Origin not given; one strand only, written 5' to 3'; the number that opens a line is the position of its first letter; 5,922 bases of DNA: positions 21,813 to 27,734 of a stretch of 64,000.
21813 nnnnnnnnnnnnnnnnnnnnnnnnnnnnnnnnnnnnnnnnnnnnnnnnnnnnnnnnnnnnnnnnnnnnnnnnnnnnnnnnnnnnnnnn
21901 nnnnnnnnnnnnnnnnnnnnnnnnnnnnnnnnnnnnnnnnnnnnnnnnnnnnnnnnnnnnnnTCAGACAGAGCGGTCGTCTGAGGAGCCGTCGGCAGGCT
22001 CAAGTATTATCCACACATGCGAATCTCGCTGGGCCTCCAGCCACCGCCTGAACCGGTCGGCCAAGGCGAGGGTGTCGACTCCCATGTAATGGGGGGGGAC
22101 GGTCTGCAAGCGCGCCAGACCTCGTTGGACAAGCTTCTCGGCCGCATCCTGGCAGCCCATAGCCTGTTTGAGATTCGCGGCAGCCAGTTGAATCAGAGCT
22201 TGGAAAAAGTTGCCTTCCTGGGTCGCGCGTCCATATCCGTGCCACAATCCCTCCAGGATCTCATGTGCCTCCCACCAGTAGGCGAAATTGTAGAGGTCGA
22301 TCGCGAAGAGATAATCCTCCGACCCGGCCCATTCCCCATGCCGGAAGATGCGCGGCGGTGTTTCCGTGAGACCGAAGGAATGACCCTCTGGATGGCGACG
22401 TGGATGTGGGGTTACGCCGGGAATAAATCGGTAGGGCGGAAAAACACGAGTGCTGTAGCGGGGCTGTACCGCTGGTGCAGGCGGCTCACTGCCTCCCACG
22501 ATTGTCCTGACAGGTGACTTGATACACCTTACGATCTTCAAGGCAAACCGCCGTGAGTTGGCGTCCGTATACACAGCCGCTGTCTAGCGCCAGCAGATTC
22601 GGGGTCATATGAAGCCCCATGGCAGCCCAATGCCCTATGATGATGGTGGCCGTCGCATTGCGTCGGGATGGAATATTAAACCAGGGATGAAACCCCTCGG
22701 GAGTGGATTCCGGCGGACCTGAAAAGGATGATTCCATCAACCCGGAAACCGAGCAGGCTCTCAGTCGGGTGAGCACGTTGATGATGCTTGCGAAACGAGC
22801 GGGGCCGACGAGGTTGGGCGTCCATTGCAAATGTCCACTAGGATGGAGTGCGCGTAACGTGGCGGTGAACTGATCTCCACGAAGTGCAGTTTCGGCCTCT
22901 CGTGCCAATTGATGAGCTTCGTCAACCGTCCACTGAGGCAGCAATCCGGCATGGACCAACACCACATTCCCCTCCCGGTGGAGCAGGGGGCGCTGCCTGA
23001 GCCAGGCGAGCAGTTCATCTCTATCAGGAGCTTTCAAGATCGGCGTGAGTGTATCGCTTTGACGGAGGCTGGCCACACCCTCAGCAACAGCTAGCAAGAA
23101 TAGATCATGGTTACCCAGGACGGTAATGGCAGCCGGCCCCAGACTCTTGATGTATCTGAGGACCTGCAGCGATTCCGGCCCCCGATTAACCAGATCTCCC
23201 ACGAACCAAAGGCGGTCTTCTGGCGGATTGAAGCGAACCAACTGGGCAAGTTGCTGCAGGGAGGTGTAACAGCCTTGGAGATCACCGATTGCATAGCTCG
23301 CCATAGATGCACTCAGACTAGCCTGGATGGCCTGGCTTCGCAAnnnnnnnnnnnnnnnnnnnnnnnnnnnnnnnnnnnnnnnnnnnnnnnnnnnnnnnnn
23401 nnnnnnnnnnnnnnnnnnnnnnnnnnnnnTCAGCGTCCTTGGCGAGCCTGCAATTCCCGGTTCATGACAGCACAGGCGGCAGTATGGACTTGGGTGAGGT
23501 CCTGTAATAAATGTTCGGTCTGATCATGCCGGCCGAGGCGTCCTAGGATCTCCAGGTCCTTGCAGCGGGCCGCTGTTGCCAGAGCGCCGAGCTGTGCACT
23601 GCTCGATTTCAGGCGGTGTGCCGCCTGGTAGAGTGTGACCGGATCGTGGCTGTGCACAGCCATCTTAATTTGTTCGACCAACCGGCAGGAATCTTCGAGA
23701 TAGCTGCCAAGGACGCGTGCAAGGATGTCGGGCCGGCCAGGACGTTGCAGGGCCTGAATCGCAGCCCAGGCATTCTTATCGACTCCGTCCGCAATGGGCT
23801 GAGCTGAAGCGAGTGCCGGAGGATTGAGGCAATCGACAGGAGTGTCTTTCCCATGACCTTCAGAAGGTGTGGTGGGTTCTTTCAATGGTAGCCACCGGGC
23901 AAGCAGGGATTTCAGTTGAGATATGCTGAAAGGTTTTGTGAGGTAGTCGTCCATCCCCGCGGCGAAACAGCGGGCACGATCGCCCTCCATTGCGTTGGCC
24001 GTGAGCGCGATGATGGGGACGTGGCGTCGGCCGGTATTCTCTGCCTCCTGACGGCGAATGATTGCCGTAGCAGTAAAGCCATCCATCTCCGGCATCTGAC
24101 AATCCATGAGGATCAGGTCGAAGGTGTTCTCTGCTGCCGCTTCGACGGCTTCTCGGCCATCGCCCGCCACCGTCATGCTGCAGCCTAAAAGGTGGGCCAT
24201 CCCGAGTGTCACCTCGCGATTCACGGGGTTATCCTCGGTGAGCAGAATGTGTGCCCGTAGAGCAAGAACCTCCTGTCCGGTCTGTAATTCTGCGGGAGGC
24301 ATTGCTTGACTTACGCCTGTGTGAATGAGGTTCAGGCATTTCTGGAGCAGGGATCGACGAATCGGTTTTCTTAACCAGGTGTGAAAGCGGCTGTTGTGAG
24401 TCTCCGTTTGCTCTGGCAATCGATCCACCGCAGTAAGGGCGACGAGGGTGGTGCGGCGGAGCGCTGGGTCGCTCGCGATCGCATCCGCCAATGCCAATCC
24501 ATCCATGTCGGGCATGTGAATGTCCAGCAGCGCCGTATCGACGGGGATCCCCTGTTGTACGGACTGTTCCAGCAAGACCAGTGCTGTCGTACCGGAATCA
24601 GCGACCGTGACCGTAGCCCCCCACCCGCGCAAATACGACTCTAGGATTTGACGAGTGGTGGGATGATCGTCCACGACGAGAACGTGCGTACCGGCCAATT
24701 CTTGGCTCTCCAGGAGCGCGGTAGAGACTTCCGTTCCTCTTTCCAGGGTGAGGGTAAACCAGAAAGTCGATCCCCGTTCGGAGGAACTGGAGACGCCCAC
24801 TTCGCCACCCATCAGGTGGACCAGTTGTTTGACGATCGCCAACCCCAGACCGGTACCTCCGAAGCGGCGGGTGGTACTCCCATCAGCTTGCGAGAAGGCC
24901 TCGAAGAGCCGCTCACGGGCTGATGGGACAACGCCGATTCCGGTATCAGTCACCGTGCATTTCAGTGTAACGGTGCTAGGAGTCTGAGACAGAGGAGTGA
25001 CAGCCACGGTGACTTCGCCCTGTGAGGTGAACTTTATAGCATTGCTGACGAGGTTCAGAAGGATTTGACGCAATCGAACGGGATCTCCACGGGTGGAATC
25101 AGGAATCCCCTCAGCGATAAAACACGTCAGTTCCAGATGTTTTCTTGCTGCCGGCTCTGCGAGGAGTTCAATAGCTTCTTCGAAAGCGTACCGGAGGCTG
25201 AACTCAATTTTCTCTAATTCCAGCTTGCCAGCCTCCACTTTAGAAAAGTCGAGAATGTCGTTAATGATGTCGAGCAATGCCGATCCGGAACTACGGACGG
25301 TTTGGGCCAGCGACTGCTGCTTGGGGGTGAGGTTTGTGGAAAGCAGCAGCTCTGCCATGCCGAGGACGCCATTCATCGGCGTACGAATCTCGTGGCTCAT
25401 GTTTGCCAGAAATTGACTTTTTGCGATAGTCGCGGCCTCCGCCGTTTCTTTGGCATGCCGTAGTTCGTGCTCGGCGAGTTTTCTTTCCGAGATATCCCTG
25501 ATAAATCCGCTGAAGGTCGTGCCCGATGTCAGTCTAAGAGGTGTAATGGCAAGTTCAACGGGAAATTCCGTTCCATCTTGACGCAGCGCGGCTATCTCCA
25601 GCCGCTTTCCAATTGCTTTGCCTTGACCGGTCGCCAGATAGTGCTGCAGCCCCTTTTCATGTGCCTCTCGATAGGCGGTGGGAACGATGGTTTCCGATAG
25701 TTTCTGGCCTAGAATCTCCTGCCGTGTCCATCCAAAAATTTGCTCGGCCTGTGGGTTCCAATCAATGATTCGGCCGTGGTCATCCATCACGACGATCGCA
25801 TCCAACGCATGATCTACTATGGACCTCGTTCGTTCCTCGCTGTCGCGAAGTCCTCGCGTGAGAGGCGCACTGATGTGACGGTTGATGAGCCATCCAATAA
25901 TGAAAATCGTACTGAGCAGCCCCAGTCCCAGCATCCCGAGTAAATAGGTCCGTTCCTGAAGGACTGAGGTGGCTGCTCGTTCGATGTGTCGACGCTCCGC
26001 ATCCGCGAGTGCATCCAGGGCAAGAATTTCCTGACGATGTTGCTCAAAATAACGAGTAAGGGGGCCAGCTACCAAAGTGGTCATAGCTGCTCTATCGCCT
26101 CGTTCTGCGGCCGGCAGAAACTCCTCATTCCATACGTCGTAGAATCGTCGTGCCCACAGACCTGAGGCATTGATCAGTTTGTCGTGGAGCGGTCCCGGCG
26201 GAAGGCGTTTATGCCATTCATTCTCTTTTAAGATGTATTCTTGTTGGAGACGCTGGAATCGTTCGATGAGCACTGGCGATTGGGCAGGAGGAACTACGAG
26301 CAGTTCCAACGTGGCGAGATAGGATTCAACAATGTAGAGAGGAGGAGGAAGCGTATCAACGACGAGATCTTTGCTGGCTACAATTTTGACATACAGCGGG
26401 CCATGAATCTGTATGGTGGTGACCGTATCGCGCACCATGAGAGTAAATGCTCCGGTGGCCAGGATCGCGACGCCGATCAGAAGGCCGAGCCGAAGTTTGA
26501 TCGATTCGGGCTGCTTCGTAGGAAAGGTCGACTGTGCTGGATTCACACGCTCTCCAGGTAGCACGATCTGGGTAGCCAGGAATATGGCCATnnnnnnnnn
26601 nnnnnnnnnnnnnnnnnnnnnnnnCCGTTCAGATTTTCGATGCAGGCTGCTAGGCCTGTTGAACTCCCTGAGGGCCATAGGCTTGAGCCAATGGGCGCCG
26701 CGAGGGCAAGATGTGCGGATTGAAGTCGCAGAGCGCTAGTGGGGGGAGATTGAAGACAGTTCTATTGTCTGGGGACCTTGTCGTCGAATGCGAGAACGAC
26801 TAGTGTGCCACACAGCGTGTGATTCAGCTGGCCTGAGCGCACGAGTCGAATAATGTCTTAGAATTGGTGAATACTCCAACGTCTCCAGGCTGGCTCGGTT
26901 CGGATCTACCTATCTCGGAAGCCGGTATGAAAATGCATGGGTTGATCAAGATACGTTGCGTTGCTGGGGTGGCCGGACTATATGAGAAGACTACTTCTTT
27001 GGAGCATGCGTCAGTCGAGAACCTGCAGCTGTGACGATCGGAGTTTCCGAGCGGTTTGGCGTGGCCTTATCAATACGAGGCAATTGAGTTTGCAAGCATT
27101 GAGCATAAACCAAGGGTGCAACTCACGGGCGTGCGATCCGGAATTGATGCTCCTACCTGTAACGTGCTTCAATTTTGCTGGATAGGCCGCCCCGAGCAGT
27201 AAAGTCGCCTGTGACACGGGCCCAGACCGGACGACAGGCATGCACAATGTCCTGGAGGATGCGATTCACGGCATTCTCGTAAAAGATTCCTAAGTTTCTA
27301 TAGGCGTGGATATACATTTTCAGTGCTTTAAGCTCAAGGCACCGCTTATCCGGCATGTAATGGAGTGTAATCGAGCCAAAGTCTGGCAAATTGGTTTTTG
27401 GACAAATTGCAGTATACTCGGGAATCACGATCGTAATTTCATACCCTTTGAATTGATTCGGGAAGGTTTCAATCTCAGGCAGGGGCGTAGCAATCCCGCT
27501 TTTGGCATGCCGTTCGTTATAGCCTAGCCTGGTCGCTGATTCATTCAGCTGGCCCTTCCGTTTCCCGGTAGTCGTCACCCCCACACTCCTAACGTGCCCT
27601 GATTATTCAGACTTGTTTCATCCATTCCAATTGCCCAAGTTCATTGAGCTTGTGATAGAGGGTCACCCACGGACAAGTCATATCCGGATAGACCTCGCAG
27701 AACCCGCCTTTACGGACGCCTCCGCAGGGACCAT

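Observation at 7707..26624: Candidate undescribed gas/redox-sensing phosphorelay: four hybrid kinases plus FIST, no local DNA-binding or c-di-GMP output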

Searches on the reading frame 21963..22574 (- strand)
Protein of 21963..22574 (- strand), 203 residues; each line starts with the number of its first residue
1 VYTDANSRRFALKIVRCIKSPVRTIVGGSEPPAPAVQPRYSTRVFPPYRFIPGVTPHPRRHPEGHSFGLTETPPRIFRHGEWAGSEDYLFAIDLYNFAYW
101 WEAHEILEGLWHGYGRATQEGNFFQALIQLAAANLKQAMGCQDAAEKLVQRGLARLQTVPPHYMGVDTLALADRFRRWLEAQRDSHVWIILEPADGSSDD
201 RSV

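Call 4: search_protein_families(library=pfam, proteins=[window:21963-22574:-], max_evalue=0.001)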
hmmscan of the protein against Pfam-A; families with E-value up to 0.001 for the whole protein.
window:21963-22574:- (203 aa): 1 family
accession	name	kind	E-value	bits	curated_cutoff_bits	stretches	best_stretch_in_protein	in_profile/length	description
PF03745.19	DUF309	-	2.2e-14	53.3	27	1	91-148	4-59/59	Domain of unknown function (DUF309)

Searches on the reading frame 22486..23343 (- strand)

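Call 4: search_protein_families(library=pfam, proteins=[window:22486-23343:-], max_evalue=0.001)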
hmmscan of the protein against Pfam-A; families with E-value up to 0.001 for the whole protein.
window:22486-23343:- (285 aa): 1 family
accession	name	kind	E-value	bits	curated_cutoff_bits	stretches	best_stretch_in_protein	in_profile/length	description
PF00149.33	Metallophos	-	1.2e-13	52.4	21.5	1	18-159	5-139/191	Calcineurin-like phosphoesterase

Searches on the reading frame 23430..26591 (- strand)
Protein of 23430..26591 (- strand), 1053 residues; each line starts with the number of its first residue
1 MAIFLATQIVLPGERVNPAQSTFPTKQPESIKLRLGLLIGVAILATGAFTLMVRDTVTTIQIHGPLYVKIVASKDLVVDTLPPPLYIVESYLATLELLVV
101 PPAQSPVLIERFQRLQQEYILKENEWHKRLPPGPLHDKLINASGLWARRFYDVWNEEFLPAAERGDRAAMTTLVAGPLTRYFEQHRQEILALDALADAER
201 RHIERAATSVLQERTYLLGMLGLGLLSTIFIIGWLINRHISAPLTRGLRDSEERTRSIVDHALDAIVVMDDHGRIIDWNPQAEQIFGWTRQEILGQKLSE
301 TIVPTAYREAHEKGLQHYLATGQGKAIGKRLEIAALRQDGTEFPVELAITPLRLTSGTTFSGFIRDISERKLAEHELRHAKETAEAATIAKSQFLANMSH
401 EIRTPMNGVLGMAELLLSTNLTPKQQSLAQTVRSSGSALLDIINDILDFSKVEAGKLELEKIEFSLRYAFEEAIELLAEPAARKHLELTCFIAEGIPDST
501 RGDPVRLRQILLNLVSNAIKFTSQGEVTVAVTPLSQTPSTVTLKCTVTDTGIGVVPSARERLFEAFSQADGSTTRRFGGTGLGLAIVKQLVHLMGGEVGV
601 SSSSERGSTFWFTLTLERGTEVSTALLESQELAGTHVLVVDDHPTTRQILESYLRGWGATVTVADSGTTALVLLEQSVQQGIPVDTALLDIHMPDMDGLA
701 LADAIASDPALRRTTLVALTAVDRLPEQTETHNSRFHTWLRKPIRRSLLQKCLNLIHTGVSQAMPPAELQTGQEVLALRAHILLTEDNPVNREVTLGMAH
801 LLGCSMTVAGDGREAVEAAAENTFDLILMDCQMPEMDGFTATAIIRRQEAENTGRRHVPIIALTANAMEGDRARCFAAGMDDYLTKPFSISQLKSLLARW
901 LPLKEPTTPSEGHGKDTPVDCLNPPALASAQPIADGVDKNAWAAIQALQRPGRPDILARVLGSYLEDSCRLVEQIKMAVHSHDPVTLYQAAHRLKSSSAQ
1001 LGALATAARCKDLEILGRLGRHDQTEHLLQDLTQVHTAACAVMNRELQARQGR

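Call 3: search_protein_families(library=pfam, proteins=[window:23430-26591:-], max_evalue=0.001)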
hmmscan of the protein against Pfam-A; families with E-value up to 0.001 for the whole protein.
window:23430-26591:- (1053 aa): 10 families
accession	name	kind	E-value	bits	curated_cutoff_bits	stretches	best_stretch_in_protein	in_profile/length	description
PF00072.30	Response_reg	-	3.7e-44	149.9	30.2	2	782-896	1-109/111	Response regulator receiver domain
PF02518.31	HATPase_c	-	1.6e-30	106.2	26.4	1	502-617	1-110/111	Histidine kinase-, DNA gyrase B-, and HSP90-like ATPase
PF00512.31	HisKA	-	1.7e-21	76.4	26.9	1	390-455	1-66/66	His Kinase A (phospho-acceptor) domain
PF00989.32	PAS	-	9.5e-21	74.4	22.6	1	254-367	2-113/113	PAS fold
PF13426.13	PAS_9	-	2.9e-18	66.5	27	1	264-369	2-103/103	PAS domain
PF08448.16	PAS_4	-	1.7e-12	47.9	23.1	1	260-371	2-109/110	PAS fold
PF13188.13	PAS_8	-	4e-10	39.7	21.8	1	253-303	1-47/65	PAS domain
PF01627.28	Hpt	-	4.1e-08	33.8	24.6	1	960-1036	2-78/84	Hpt domain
PF08447.18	PAS_3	-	2.8e-06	27.9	25.6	1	275-357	1-80/89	PAS fold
PF24820.1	Diguanyl_cycl_sensor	-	0.00022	21.6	28.1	1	259-353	2-97/109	Diguanylate cyclase-like sensor domain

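Call 12: search_protein_families(library=ncbifam, proteins=[window:23430-26591:-], max_evalue=0.001)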
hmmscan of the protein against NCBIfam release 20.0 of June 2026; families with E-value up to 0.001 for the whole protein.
window:23430-26591:- (1053 aa): 161 families (the best 25 are shown)
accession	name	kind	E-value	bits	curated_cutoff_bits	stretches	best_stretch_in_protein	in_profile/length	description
NF008318.0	PRK11107.1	equivalog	3e-150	502.1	890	3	376-665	278-567/920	two-component sensor histidine kinase BarA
TIGR02956.1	TMAO_torS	equivalog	2.9e-144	482.4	676.5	2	376-757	447-820/967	TMAO reductase system sensor histidine kinase/response regulator TorS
NF011874.0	PRK15347.1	equivalog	4.9e-116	388.9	852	3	375-620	382-618/921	two component system sensor kinase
NF045901.1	HisKinLetSLeg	equivalog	4.1e-103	346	1650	3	376-618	278-520/906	two-component system sensor histidine kinase LetS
NF041947.1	LuxQ_Vibrio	equivalog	4.3e-102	342.5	1200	2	248-753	344-835/843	quorum-sensing autoinducer 2 sensor kinase/phosphatase LuxQ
NF008099.0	PRK10841.1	equivalog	1.3e-101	340.9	920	3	366-616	445-690/949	two-component system sensor histidine kinase RcsC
NF008302.0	PRK11091.1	equivalog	2.5e-100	336.8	838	2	255-757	157-643/779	aerobic respiration two-component sensor histidine kinase ArcB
NF038297.2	hybrid_HK_HrmK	equivalog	1.4e-85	288.2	725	2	368-752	212-603/607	hybrid histidine kinase/response regulator HrmK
NF008543.0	PRK11466.1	equivalog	3.2e-84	283.4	982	2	376-753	429-794/914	TMAO reductase system sensor histidine kinase/response regulator TorS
NF007420.1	PRK09959.1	equivalog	4.5e-63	213.3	1995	2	365-758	686-1075/1197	acid-sensing system histidine kinase EvgS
NF046044.1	PnpS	equivalog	7.7e-58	196.4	400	1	248-614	50-389/390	two-component system histidine kinase PnpS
NF041832.1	near_NosP_CTERM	subfamily_domain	2.4e-56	191.4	400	2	385-753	1-366/370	NahK/ErcS family hybrid sensor histidine kinase/response regulator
NF047874.1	MASE3_PAS_HK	subfamily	9.1e-52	176.7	560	1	247-619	259-628/655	MASE3 domain-containing sensor histidine kinase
NF047465.1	hybrid_HK_LvrA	exception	2.9e-49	167.8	1200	2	374-622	185-428/819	hybrid histidine kinase/response regulator LvrA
NF041880.1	EPS_EpsF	equivalog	7.6e-49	166.5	900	3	376-611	259-488/492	response regulator EpsF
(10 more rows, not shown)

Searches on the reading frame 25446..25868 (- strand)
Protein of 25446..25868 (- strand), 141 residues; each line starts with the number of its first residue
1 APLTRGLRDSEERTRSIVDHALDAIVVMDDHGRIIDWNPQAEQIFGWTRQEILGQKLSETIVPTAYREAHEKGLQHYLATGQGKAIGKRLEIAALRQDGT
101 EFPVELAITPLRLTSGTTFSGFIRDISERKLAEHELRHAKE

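Call 27: search_solved_structures(query=window:25446-25868:-, max_evalue=0.001, show_alignments=2)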
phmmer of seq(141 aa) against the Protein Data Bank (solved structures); distinct sequences matched with E-value up to 0.001: 28.
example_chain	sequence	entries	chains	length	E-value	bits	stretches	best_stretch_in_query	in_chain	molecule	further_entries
1d06_A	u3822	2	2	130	5.7e-21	78.3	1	10-126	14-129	nitrogen fixation regulatory protein fixL | FIXL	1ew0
8js5_A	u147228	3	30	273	1.8e-18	70.1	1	6-137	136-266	Sensor protein FixL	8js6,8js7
1y28_A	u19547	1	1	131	5.1e-18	68.7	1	11-136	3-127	Sensor protein fixL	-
1dp6_A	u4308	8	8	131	6.5e-18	68.3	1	11-136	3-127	FIXL PROTEIN | SENSOR PROTEIN FIXL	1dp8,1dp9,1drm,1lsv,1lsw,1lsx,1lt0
2cmn_A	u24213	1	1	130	1.4e-17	67.3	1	12-136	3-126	SENSOR PROTEIN FIXL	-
1xj4_A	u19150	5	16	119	2.1e-16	63.5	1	23-136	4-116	Sensor protein fixL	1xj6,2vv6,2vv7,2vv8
1xj2_A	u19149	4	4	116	3.3e-16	62.8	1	23-136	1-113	Sensor protein fixL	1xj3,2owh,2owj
10jx_A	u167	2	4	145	5.6e-11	45.9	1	15-127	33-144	Multi-sensor signal transduction histidine kinase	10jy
9bgv_A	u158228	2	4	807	1e-10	45.1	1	24-131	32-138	Oxygen sensor protein DosP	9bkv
9clo_A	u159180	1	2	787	1.1e-10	45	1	24-132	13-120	Oxygen sensor protein DosP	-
9cdr_A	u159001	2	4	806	1.4e-10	44.6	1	24-131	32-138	Oxygen sensor protein DosP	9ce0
9cmf_A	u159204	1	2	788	1.5e-10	44.5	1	24-130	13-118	Oxygen sensor protein DosP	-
1v9y_A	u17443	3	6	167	2e-09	40.8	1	24-132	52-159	Heme pas sensor protein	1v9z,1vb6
1s66_L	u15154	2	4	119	6.1e-09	39.3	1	24-126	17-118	Hypothetical protein yddU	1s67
3lyx_A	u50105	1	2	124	7.2e-08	35.8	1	16-130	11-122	Sensory box/GGDEF domain protein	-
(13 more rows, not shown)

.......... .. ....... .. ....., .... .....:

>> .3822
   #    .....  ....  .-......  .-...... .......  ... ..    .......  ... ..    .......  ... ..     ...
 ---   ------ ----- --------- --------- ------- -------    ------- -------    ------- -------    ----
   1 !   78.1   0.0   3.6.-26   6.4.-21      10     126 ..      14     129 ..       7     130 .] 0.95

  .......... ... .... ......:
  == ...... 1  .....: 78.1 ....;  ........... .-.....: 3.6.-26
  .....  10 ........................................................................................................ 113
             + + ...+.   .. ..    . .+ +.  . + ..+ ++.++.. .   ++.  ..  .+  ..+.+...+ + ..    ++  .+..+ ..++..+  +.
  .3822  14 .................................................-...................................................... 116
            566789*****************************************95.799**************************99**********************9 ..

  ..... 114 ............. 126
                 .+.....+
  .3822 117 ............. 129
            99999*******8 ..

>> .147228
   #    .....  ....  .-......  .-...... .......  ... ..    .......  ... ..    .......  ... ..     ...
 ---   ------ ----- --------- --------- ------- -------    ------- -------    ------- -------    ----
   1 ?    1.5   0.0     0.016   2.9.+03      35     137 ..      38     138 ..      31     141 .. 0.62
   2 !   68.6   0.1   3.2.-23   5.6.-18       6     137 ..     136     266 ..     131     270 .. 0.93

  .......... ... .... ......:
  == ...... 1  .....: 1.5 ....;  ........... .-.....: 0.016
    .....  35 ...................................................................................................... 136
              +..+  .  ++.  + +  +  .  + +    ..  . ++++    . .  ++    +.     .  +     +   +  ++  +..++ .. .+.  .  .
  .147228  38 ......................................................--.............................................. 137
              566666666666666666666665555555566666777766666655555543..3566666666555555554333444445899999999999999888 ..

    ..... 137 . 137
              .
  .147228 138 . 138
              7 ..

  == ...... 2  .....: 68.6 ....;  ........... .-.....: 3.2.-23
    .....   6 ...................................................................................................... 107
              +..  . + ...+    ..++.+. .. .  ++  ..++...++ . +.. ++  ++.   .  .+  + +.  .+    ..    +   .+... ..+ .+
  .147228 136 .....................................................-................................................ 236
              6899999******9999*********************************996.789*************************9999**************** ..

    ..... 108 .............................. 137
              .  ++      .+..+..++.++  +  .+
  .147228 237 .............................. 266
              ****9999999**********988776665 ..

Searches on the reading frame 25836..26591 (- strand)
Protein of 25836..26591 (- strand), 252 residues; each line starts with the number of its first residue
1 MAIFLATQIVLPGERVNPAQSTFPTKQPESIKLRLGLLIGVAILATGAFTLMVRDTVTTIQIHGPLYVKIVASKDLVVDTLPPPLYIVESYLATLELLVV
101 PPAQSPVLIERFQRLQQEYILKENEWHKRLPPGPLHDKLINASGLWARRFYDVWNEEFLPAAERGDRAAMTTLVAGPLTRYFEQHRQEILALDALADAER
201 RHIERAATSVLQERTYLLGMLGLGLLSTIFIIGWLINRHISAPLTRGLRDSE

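Call 28: search_protein_families(library=pfam, proteins=[window:25836-26591:-], max_evalue=10)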
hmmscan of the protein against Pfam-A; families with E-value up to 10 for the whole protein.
seq(252 aa): 1 family
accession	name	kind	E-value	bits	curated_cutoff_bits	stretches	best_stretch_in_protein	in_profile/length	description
PF22618.1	RskA_N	-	0.00038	21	27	1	189-206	7-24/48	Anti-sigma-K factor RskA, N-terminal domain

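Call 72: find_homologous_proteins(query=window:25836-26591:-)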
Query seq(252 aa) (252 aa): 4 proteins with E <= 0.001 among 5085 candidates.
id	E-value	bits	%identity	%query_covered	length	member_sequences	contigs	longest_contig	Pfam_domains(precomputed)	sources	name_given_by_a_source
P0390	5.5e-89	316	63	90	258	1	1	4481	-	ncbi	ncbi:MAG: hypothetical protein ABIR36_14580, partial [Nitrospiraceae bacterium]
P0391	7.5e-42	161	58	52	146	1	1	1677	-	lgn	-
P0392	1.5e-39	154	60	49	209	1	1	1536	-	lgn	-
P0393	3.1e-33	133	77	36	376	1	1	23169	PF13426.14,PF13188.14,PF08448.17,PF00512.32,PF00989.32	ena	-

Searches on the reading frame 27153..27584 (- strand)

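Call 4: search_protein_families(library=pfam, proteins=[window:27153-27584:-], max_evalue=0.001)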
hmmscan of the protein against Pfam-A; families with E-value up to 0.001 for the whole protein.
window:27153-27584:- (143 aa): 1 family
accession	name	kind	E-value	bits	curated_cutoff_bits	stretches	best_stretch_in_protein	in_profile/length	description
PF14489.11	QueF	-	3.9e-29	101.1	27.3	1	67-142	1-76/81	QueF-like protein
